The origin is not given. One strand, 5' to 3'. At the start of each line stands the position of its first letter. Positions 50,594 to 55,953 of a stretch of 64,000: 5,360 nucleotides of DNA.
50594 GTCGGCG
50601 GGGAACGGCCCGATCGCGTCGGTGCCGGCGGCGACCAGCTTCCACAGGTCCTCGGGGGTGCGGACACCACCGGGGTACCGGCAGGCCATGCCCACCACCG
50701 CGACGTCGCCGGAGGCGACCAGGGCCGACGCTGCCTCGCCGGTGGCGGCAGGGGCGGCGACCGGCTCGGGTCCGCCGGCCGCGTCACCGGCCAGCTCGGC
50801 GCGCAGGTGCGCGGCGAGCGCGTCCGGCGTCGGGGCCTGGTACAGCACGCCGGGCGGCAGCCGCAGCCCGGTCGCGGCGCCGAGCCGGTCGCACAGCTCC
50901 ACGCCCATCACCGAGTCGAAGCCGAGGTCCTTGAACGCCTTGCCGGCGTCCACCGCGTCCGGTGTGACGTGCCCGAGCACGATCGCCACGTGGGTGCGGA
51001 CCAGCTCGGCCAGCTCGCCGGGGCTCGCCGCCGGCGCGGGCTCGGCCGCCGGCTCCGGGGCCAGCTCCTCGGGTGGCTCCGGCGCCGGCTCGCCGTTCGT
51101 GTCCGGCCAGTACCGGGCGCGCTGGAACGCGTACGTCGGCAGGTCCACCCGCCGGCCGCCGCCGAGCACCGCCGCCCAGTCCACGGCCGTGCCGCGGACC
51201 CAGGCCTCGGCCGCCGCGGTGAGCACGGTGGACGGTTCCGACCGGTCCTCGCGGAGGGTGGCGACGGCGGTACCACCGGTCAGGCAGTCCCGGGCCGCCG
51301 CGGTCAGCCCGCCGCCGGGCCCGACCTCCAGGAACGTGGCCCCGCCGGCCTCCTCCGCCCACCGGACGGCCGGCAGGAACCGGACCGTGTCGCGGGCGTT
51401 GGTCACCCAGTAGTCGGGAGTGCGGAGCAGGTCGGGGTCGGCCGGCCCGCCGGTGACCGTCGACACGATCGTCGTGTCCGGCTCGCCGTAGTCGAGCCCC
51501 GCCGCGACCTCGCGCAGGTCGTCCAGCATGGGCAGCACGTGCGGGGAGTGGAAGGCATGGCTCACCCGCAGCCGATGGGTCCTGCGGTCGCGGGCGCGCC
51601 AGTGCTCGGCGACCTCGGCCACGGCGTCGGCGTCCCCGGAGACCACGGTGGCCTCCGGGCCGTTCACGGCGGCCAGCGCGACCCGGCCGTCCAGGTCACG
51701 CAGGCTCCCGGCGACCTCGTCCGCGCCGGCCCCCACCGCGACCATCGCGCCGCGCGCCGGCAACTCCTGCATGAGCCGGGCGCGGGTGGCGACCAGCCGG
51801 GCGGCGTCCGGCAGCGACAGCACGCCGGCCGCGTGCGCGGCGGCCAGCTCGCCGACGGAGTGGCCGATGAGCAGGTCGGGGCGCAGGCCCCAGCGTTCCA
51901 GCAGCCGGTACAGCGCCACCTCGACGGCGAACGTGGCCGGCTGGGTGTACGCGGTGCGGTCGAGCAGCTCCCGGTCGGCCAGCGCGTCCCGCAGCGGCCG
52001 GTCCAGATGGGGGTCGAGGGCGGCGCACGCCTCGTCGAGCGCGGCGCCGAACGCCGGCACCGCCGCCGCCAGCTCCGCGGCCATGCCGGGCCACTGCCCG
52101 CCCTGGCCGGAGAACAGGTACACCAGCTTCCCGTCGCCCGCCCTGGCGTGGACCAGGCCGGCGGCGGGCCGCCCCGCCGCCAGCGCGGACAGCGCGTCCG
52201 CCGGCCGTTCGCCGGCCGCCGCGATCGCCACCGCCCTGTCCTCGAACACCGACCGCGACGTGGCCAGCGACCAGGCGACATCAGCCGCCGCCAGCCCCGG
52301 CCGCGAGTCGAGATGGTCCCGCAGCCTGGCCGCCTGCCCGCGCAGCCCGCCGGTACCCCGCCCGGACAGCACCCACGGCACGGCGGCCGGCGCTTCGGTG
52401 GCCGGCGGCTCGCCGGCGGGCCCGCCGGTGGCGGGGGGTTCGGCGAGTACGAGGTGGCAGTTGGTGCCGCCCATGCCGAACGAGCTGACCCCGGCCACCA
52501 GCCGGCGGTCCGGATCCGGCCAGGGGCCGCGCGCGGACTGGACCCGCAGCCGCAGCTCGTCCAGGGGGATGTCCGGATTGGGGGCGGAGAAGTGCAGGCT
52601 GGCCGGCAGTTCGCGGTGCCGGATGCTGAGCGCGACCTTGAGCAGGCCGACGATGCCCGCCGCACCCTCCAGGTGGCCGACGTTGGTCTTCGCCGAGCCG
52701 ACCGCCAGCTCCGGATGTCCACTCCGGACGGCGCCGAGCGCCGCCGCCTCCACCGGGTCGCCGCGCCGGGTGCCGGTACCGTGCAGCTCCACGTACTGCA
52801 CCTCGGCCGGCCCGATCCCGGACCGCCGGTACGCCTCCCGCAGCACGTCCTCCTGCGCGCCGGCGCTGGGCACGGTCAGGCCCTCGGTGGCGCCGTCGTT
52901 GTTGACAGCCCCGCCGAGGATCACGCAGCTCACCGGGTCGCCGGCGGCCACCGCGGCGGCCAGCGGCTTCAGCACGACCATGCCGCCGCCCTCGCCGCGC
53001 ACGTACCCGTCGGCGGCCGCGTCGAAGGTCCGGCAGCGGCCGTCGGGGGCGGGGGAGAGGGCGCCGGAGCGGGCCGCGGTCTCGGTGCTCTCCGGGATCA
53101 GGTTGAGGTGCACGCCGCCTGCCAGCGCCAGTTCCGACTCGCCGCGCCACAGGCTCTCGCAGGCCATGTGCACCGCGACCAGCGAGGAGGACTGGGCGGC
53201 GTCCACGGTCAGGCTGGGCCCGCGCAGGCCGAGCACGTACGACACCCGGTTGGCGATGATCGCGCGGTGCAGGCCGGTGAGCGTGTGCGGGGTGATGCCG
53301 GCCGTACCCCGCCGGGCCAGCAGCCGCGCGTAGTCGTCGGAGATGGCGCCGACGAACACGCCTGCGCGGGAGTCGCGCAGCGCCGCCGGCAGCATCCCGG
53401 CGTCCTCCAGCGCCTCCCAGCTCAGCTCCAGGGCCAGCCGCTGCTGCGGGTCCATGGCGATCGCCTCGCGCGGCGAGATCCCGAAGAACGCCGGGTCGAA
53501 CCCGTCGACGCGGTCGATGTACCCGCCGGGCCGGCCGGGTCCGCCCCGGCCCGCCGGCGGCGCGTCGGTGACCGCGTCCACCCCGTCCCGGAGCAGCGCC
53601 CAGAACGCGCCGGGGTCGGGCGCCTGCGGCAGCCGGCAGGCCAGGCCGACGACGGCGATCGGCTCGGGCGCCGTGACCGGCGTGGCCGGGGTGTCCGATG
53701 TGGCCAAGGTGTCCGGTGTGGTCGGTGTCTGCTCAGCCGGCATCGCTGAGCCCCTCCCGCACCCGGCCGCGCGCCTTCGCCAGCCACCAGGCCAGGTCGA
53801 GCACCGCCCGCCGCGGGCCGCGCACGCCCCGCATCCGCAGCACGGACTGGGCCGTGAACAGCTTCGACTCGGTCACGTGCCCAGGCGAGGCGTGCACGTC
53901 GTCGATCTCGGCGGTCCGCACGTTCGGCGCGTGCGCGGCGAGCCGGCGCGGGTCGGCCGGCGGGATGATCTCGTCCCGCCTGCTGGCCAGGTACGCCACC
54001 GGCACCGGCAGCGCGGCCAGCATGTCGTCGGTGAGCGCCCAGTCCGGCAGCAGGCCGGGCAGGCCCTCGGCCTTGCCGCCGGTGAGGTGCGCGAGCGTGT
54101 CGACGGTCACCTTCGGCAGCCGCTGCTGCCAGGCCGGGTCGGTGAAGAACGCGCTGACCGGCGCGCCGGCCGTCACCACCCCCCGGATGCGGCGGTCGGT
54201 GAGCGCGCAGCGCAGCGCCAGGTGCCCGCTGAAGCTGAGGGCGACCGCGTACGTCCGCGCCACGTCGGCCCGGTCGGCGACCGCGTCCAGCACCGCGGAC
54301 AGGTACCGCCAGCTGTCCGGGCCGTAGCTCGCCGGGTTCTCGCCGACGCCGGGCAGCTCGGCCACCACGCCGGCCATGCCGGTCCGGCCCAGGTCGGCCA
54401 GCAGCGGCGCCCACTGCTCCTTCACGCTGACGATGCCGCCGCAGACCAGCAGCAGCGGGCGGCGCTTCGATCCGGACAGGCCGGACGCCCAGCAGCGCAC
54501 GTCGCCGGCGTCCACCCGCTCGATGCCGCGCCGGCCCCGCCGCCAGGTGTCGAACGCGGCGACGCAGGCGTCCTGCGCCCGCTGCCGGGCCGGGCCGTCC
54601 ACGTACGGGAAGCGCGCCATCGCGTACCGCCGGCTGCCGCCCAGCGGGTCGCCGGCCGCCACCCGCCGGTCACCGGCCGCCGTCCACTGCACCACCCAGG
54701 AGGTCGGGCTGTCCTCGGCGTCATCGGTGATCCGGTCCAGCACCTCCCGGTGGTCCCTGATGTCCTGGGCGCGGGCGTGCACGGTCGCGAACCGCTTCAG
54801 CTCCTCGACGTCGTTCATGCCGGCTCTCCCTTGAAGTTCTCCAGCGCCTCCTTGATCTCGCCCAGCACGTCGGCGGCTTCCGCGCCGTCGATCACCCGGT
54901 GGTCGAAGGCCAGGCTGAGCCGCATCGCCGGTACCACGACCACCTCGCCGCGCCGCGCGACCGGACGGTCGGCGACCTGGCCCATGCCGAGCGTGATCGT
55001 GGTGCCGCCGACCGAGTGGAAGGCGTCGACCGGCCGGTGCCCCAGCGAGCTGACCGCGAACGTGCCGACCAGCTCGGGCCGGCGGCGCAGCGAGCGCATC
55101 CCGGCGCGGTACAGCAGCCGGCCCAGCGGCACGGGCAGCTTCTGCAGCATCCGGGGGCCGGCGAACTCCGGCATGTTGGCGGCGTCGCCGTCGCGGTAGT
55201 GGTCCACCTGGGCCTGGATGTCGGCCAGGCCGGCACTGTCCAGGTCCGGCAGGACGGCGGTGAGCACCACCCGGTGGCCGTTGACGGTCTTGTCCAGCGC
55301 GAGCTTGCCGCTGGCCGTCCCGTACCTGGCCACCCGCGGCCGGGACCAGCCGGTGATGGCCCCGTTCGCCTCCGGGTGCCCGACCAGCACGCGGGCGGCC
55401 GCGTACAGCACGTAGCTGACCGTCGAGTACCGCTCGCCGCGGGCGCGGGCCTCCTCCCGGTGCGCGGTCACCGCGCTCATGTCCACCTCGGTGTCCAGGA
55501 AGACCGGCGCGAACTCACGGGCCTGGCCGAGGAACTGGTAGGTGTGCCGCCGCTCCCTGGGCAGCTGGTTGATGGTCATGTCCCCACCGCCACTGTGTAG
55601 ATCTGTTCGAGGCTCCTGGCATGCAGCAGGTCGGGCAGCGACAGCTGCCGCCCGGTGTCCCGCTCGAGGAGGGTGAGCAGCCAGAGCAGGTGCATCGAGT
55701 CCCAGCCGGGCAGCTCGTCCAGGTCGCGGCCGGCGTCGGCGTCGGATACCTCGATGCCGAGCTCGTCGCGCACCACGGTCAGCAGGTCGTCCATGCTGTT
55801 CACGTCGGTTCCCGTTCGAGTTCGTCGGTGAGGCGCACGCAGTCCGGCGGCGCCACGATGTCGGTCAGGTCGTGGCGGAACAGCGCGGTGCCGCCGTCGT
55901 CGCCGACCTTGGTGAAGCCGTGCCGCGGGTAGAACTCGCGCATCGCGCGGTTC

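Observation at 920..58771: One co-directional, translationally coupled tetronate + modular PKS gene string (~58 kb, 13 genes)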

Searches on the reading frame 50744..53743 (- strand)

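Call 9: search_protein_families(library=pfam, proteins=[window:50744-53743:-], max_evalue=0.001)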
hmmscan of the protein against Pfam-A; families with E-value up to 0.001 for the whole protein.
window:50744-53743:- (1000 aa): 8 families
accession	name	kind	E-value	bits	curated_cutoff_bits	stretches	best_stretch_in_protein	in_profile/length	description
PF00109.32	ketoacyl-synt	-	7.1e-79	265.4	20.8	1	27-263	2-251/252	Beta-ketoacyl synthase, N-terminal domain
PF00698.26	Acyl_transf_1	-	1.4e-62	212.5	32.7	1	541-852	1-317/319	Acyl transferase domain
PF02801.28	Ketoacyl-synt_C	-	1.4e-35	122.3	20.8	1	273-385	2-118/119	Beta-ketoacyl synthase, C-terminal domain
PF16197.11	KAsynt_C_assoc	-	1.1e-16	61.6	33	1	388-505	1-109/111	Ketoacyl-synthetase C-terminal extension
PF00550.31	PP-binding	-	3.1e-11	43.8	20.8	1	914-980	2-67/67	Phosphopantetheine attachment site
PF22621.2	CurL-like_PKS_C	-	1.1e-07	32.1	27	1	458-510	4-56/64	CurL-like, PKS C-terminal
PF22336.2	RhiE-like_linker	-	0.00015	22.1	27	1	458-525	1-67/67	RhiE-like, KS-MAT linker domain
PF00108.29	Thiolase_N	-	0.00088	19.2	26.4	0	159-227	58-129/260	Thiolase, N-terminal domain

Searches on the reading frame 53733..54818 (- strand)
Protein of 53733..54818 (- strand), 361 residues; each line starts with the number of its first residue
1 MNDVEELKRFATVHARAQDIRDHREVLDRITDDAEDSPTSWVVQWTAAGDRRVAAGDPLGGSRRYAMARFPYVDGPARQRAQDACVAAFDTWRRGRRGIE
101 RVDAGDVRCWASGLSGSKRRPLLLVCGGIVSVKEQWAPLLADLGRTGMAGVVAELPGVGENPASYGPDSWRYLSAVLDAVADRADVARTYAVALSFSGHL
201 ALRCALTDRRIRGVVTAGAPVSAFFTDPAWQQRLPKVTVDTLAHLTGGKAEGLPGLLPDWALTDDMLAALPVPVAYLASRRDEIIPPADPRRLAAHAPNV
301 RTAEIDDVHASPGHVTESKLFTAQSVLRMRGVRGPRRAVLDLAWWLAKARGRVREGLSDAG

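Call 5: search_protein_families(library=pfam, proteins=[window:53733-54818:-], max_evalue=0.01)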
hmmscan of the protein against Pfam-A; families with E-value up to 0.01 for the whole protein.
window:53733-54818:- (361 aa): 2 families
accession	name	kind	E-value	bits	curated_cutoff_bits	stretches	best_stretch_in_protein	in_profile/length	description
PF06500.17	FrsA-like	-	1.3e-09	37.8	22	1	116-290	190-374/414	Esterase FrsA-like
PF00561.26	Abhydrolase_1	-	2.2e-09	37.8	25.8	1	121-236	1-119/245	alpha/beta hydrolase fold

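Call 49: search_protein_families(library=ncbifam, proteins=[window:53733-54818:-], max_evalue=0.001)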
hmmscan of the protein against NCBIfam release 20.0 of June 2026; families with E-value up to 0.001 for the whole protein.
window:53733-54818:- (361 aa): 5 families
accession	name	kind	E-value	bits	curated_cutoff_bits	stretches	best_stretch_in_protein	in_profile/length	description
NF003460.0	PRK05077.1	equivalog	8.8e-13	47.8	477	1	51-306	118-390/414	esterase FrsA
TIGR02427.1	protocat_pcaD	equivalog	1.9e-09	37.3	255.85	1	119-246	12-138/251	3-oxoadipate enol-lactonase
NF051488.1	bifunc_PcaDC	exception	7.5e-09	35.2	390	1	114-246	6-137/375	bifunctional 3-oxoadipate enol-lactonase/4-carboxymuconolactone decarboxylase PcaDC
NF011457.0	PRK14875.1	equivalog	2e-07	30.3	307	1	95-207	110-218/372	acetoin dehydrogenase dihydrolipoyllysine-residue acetyltransferase subunit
TIGR01738.1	bioH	equivalog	0.00026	20.7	206.95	0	133-233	17-111/245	pimeloyl-ACP methyl ester esterase BioH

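Call 59: find_encoding_contigs(protein=window:53733-54818:-, flank=10000, max_places=5)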
Protein window:53733-54818:- (361 aa): 3 contigs read that carry it; 3 places shown.
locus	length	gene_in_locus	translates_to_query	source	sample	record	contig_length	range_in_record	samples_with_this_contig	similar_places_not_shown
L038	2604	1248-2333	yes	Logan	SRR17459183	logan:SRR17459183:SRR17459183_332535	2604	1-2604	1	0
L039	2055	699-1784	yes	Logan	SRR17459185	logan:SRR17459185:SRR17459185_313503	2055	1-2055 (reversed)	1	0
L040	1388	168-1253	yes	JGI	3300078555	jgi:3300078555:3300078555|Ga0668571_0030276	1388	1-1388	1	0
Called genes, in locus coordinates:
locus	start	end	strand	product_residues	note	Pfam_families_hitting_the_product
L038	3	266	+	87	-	?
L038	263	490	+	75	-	PF00550:PP-binding (weak)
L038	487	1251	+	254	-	PF00198:2-oxoacid_dh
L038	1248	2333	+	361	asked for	PF06500:FrsA-like, PF00561:Abhydrolase_1 (weak)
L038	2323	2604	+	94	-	?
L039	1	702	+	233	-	?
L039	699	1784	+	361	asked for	PF06500:FrsA-like, PF00561:Abhydrolase_1 (weak)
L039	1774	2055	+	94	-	?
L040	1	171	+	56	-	PF00198:2-oxoacid_dh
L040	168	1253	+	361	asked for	PF06500:FrsA-like, PF00561:Abhydrolase_1 (weak)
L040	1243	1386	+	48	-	?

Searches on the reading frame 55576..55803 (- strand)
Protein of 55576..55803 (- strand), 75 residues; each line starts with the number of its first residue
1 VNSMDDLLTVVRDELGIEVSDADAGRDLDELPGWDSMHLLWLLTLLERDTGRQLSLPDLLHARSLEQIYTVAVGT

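Call 5: search_protein_families(library=pfam, proteins=[window:55576-55803:-], max_evalue=0.01)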
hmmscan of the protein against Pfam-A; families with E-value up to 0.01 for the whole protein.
window:55576-55803:- (75 aa): 1 family
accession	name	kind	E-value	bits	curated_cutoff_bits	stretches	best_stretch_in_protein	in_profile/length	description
PF00550.31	PP-binding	-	1.2e-05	25.9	20.8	1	6-69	2-64/67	Phosphopantetheine attachment site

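Call 49: search_protein_families(library=ncbifam, proteins=[window:55576-55803:-], max_evalue=0.001)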
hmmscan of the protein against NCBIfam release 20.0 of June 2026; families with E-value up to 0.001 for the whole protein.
window:55576-55803:- (75 aa): 0 families
